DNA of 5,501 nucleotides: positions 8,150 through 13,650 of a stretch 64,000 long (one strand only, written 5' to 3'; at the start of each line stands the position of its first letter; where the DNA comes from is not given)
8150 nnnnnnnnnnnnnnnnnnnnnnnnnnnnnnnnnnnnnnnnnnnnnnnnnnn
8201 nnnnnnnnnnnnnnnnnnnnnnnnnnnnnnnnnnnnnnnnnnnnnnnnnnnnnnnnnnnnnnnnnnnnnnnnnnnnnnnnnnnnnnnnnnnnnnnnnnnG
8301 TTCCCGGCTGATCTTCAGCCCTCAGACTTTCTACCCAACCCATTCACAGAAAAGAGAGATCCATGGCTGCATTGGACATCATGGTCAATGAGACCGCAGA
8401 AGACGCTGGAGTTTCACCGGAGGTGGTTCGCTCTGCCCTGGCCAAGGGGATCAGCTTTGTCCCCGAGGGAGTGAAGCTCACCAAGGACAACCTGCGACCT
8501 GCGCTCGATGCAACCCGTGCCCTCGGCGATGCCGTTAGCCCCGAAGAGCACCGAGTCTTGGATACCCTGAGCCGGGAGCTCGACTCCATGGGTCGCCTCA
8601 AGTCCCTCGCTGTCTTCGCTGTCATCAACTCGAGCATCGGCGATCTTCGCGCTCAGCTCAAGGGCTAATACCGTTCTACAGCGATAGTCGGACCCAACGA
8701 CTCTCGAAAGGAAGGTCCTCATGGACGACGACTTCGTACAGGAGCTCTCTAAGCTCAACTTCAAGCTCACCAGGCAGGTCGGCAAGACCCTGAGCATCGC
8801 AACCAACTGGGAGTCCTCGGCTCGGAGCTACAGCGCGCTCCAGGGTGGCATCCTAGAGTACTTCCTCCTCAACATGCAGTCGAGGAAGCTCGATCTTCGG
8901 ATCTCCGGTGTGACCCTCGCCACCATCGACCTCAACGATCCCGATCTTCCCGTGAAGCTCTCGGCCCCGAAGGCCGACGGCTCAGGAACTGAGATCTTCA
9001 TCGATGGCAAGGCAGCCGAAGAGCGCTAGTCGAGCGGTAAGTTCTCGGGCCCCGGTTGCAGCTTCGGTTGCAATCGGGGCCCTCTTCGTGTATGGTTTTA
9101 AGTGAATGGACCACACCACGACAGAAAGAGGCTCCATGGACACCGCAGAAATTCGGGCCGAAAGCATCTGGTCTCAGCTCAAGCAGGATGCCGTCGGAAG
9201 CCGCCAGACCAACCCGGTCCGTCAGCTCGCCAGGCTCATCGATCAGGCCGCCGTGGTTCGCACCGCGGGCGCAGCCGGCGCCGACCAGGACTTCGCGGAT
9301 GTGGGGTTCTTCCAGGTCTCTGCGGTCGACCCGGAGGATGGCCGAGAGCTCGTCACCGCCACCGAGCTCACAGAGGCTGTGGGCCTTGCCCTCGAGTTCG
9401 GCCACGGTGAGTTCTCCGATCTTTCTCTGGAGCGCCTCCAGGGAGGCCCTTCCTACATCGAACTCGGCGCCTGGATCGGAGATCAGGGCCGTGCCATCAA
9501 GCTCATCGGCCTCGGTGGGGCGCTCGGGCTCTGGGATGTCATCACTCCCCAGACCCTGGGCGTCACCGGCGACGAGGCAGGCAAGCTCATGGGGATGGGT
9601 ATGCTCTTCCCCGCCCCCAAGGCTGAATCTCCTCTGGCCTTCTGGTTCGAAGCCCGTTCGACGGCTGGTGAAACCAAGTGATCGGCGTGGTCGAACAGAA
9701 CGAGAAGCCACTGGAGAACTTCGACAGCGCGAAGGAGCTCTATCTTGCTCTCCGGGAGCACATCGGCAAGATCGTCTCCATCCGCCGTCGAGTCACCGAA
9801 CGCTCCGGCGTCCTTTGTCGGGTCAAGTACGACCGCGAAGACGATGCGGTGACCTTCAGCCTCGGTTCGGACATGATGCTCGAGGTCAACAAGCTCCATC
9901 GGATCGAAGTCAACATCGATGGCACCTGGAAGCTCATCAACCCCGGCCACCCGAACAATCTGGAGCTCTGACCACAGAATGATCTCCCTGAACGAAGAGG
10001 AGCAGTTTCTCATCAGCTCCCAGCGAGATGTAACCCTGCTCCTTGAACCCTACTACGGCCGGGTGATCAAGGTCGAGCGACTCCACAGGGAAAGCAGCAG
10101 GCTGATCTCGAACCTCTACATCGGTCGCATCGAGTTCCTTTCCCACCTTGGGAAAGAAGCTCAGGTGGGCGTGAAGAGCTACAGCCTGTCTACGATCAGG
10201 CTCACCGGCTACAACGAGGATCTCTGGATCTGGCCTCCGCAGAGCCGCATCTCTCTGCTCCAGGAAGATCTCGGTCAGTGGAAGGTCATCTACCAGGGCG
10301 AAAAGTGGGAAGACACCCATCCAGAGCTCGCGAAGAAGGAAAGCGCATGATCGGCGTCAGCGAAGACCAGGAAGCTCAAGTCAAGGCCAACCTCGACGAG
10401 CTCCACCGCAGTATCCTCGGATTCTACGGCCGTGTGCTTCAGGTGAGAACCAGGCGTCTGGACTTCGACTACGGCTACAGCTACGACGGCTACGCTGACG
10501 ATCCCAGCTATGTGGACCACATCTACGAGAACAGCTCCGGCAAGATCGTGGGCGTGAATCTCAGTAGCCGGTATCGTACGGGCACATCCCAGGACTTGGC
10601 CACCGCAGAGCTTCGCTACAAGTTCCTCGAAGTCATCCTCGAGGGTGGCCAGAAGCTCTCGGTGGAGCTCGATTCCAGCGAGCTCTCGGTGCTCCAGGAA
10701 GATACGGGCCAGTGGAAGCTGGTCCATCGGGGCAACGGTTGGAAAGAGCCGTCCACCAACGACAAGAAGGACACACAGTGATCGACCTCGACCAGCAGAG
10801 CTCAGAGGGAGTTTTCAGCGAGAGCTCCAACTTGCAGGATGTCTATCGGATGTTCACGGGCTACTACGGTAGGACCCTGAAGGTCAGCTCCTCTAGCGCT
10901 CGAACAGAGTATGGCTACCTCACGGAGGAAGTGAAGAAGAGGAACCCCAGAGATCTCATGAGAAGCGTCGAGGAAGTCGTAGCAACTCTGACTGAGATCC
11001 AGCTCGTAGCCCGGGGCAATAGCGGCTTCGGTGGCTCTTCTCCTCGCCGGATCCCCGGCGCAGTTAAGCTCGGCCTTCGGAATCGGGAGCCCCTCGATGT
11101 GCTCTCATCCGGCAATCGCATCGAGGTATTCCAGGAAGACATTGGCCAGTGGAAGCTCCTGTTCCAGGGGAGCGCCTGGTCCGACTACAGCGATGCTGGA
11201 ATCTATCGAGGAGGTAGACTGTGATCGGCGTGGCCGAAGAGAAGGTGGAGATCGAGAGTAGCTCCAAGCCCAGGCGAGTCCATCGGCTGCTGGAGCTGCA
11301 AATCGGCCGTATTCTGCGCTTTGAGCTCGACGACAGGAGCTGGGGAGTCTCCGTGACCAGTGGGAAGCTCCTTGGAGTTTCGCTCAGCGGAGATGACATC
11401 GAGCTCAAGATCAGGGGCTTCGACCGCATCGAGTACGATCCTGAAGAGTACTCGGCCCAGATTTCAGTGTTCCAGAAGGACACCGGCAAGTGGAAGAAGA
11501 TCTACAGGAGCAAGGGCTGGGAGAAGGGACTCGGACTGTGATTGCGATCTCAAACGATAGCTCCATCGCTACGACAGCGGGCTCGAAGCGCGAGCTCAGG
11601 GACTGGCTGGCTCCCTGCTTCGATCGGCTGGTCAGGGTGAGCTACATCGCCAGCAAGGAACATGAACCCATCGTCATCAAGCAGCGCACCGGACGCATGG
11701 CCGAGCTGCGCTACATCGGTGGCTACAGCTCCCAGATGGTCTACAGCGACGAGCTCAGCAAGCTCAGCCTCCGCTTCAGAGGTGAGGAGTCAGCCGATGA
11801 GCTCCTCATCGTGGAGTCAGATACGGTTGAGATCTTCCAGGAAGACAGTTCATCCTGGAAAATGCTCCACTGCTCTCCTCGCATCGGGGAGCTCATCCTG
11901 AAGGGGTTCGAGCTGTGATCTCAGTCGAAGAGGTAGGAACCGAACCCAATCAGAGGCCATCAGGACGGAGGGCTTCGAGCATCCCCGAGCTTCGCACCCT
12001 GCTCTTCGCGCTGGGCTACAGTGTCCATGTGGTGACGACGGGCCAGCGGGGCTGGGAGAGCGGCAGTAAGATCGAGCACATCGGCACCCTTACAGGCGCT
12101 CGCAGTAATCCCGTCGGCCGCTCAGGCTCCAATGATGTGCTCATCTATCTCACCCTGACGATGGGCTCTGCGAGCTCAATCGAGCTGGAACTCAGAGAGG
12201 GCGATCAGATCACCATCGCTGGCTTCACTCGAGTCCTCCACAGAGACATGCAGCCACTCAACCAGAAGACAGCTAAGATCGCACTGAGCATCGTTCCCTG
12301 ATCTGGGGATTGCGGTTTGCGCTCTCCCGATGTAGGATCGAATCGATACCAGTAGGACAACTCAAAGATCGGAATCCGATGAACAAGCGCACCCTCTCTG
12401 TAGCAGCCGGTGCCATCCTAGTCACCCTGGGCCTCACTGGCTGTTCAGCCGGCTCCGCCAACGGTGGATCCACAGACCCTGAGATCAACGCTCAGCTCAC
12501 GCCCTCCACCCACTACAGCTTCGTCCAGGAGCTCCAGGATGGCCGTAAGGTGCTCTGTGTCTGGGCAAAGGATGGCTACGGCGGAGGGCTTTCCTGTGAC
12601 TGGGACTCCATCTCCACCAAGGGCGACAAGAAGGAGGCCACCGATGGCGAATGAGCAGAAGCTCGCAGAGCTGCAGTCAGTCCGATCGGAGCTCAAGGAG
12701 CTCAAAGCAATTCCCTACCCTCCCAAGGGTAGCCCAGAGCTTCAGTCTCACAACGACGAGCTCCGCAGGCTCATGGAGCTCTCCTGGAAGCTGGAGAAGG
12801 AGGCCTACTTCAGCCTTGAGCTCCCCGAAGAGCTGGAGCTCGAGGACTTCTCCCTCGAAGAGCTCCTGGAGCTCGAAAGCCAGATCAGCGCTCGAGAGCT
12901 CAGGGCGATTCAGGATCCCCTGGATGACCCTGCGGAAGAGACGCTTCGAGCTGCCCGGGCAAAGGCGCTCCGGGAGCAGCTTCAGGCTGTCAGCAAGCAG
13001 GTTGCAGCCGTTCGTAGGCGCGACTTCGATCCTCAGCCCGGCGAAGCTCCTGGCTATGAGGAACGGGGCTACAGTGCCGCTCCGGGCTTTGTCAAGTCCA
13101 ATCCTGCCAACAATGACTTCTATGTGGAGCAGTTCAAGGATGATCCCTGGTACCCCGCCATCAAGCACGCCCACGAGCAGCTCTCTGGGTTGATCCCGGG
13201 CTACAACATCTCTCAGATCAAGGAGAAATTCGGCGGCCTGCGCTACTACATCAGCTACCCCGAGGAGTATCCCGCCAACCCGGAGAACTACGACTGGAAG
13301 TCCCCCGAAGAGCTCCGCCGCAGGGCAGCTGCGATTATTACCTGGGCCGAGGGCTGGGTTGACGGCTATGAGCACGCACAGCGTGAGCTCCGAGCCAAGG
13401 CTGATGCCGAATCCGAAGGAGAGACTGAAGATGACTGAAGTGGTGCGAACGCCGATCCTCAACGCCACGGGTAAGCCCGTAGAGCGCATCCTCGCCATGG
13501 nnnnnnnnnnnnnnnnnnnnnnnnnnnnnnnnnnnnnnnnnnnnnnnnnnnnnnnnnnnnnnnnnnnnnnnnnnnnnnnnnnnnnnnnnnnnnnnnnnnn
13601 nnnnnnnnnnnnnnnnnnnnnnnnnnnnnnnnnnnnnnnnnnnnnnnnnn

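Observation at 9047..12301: Operon of seven translationally coupled small paralogs behind one promoter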

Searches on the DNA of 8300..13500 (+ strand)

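Call 7: search_dna_similar(query=window:8300-13500:+, collection=plasmids, mode=distant)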
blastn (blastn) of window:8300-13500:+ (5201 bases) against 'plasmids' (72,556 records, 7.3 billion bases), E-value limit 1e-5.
No match.

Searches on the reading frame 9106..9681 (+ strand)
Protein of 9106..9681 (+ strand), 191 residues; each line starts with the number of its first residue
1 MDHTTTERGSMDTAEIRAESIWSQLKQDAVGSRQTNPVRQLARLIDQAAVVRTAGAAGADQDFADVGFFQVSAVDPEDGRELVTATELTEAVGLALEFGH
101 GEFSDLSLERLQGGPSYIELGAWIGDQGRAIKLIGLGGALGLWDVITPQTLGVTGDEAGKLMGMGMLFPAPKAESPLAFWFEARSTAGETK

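Call 5: search_protein_families(library=pfam, proteins=[window:9106-9681:+], max_evalue=1)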
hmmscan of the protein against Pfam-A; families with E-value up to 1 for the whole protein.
window:9106-9681:+ (191 aa): 0 families

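Call 6: search_protein_families(library=phrogs, proteins=[window:9106-9681:+], max_evalue=1)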
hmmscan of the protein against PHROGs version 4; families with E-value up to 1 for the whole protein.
window:9106-9681:+ (191 aa): 0 families

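Call 51: search_protein_families(library=phrogs, proteins=[window:9136-9678:+], max_evalue=0.01)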
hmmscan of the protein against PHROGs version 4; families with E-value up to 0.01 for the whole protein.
window:9136-9678:+ (181 aa): 0 families

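Call 54: find_homologous_proteins(query=window:9136-9678:+, max_evalue=0.001)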
Query window:9136-9678:+ (181 aa): 15 proteins with E <= 0.001 among 917 candidates.
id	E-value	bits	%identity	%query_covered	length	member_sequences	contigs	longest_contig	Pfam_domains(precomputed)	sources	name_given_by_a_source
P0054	1.2e-111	388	100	100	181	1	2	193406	-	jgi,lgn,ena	-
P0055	7.5e-72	259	71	100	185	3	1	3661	-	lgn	-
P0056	8.0e-72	259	71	100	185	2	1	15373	-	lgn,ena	-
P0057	3.2e-71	257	68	100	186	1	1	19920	-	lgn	-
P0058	6.3e-59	217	63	98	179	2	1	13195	-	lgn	-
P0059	1.2e-55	206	59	96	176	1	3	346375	-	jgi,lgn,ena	-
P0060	1.1e-25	108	48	78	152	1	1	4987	-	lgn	-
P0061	1.2e-24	105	45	77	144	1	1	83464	-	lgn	-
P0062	1.1e-22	99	50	65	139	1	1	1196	-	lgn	-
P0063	1.8e-22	98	49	71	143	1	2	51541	-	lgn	-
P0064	3.1e-22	97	51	65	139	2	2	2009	-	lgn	-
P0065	1.4e-17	82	42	81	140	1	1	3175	-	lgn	-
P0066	3.4e-15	74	45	57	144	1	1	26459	-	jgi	jgi:hypothetical protein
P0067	4.5e-13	67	73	25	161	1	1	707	-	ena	-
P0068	4.7e-9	54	41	57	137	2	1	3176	-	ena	-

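Call 55: find_encoding_contigs(protein=P0061, flank=10000, max_places=1)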
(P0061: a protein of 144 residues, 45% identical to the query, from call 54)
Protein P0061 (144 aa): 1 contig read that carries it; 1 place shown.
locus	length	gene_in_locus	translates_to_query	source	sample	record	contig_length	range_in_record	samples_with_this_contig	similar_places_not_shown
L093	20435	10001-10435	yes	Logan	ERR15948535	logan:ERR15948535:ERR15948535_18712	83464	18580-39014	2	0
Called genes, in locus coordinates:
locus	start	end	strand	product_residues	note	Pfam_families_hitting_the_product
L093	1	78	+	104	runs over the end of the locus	-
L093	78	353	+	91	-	-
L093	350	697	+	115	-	-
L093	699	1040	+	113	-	-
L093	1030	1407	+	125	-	-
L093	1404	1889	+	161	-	-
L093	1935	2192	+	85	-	-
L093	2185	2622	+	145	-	PF19976:GAAD (weak)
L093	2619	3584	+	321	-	PF00149:Metallophos, PF12850:Metallophos_2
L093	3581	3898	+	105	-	PF19563:DUF6085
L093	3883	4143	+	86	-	-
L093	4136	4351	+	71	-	-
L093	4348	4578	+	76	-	-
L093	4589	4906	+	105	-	-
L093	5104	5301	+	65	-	-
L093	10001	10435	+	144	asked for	-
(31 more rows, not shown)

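Call 56: find_encoding_contigs(protein=P0059, flank=10000, max_places=1)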
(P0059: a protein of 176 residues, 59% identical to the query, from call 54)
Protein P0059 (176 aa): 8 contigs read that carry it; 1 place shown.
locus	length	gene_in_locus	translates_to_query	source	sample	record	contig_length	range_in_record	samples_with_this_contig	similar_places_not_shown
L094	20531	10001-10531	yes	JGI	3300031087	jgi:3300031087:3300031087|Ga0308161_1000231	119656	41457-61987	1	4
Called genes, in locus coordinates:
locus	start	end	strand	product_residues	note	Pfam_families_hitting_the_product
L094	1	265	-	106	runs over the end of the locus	-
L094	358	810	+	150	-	-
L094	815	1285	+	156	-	-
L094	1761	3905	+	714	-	-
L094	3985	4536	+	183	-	-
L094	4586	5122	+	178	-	-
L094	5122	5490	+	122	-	-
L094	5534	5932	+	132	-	-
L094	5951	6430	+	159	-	PF22547:2H-SAK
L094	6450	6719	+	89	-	-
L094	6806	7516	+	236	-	PF04525:LOR (faint)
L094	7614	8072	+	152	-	-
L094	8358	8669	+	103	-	-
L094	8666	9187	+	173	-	-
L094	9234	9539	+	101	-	-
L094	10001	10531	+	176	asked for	-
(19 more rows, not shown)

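Call 60: search_dna_similar(query=window:9136-9678:+, collection=phages, mode=protein, max_evalue=0.001, max_rows=15)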
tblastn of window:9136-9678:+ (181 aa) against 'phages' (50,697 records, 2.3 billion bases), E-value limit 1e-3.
No match.

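Call 71: find_related_loci(query=window:9136-9678:+, collection=viral_contigs, flank=10000)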
Query window:9136-9678:+ (181 aa) in viral_contigs; peptide patterns used: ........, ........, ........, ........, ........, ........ (x = any residue, [..] = any of these).
14 stretches matched a pattern; 2 encode a relative of the query (tblastn E <= 1e-3); 2 distinct loci.
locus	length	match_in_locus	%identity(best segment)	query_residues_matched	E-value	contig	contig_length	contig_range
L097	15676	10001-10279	43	55-157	5e-15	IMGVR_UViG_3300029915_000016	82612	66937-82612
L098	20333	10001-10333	29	30-157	4e-11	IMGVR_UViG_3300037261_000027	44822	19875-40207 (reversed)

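Call 77: search_solved_structures(query=A6, max_evalue=10)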
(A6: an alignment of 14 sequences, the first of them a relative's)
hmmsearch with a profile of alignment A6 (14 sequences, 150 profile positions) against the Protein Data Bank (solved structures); distinct sequences matched with E-value up to 10: 0.

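Call 78: search_protein_families(library=pfam, alignment_id=A6, max_evalue=1)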
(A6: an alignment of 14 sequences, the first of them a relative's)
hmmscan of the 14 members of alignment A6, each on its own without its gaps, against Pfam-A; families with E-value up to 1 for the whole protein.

A. member 1, P0054 (181 aa): 0 families

B. families by the number of members that match (of 14 scanned): 3 families
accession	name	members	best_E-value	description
PF21839.2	DUF6898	3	0.052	Domain of unknown function (DUF6898)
PF19350.4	DUF5928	1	0.099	Family of unknown function (DUF5928)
PF22562.2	UBA_7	1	0.17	UBA-like domain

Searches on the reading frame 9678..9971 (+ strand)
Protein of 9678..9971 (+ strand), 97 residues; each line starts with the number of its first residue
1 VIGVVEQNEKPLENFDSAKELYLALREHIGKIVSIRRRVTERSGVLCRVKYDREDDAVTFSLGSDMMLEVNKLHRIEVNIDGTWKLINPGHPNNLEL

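Call 5: search_protein_families(library=pfam, proteins=[window:9678-9971:+], max_evalue=1)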
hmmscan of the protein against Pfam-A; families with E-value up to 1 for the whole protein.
window:9678-9971:+ (97 aa): 3 families
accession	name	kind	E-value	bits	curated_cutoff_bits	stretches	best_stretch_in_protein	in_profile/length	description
PF14712.11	Snapin_Pallidin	-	0.15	13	29.6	1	5-48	36-80/89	Snapin/Pallidin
PF00076.28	RRM_1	-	0.15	12.4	20.7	1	20-57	14-52/70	RNA recognition motif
PF19559.6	DUF6081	-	0.3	10.7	25.9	1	29-72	165-207/272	Family of unknown function (DUF6081)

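Call 6: search_protein_families(library=phrogs, proteins=[window:9678-9971:+], max_evalue=1)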
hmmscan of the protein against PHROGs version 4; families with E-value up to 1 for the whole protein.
window:9678-9971:+ (97 aa): 1 family
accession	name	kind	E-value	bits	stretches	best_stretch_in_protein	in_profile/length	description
phrog_24506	-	tail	0.061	14.4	1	17-76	17-81/109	tail fiber protein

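Call 82: find_related_loci(query=A7, collection=viral_contigs, flank=10000)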
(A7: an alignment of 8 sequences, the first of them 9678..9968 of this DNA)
Query A7 (97 aa) in viral_contigs; peptide patterns used: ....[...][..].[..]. (x = any residue, [..] = any of these).
9 stretches matched a pattern, but none encodes a relative of the query by tblastn (E <= 1e-3).
